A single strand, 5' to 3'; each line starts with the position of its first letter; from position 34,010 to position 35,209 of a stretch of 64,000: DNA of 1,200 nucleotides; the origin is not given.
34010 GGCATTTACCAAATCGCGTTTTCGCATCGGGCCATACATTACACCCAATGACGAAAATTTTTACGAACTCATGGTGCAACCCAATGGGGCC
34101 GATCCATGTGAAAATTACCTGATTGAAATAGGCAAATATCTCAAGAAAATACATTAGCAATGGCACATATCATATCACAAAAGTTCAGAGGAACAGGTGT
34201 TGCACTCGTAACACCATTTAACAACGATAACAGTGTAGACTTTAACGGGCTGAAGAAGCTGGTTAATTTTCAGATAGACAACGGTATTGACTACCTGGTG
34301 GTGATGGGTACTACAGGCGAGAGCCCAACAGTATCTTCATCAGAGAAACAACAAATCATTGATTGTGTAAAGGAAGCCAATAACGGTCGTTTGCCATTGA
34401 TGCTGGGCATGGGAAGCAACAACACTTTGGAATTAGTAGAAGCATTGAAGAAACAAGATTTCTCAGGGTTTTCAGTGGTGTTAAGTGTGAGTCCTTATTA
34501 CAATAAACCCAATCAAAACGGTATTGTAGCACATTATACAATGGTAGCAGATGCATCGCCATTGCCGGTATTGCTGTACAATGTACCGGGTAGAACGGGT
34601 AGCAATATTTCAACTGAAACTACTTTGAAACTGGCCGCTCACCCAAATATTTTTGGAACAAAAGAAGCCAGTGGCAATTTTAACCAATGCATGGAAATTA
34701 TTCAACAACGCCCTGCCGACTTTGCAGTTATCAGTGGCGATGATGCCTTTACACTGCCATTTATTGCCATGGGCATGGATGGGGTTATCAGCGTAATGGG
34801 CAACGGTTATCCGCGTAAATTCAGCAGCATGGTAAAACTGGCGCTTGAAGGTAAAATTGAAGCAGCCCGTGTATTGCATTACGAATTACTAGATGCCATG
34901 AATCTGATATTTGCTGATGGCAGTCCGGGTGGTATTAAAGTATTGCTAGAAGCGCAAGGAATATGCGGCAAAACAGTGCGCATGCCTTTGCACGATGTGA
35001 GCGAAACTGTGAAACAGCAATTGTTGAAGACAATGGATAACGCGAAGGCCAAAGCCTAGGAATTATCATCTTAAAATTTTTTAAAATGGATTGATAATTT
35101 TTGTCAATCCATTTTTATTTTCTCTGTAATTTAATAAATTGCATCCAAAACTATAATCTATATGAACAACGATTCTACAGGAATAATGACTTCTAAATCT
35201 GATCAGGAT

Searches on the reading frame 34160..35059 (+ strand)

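Call 38: search_protein_families(library=pfam, proteins=[window:34160-35059:+], max_evalue=0.0001)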
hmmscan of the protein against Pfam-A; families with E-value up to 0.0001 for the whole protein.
window:34160-35059:+ (299 aa): 1 family
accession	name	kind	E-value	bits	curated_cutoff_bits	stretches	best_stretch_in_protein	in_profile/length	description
PF00701.28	DHDPS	-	1.9e-81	273.5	22.1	1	8-293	1-287/289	Dihydrodipicolinate synthetase family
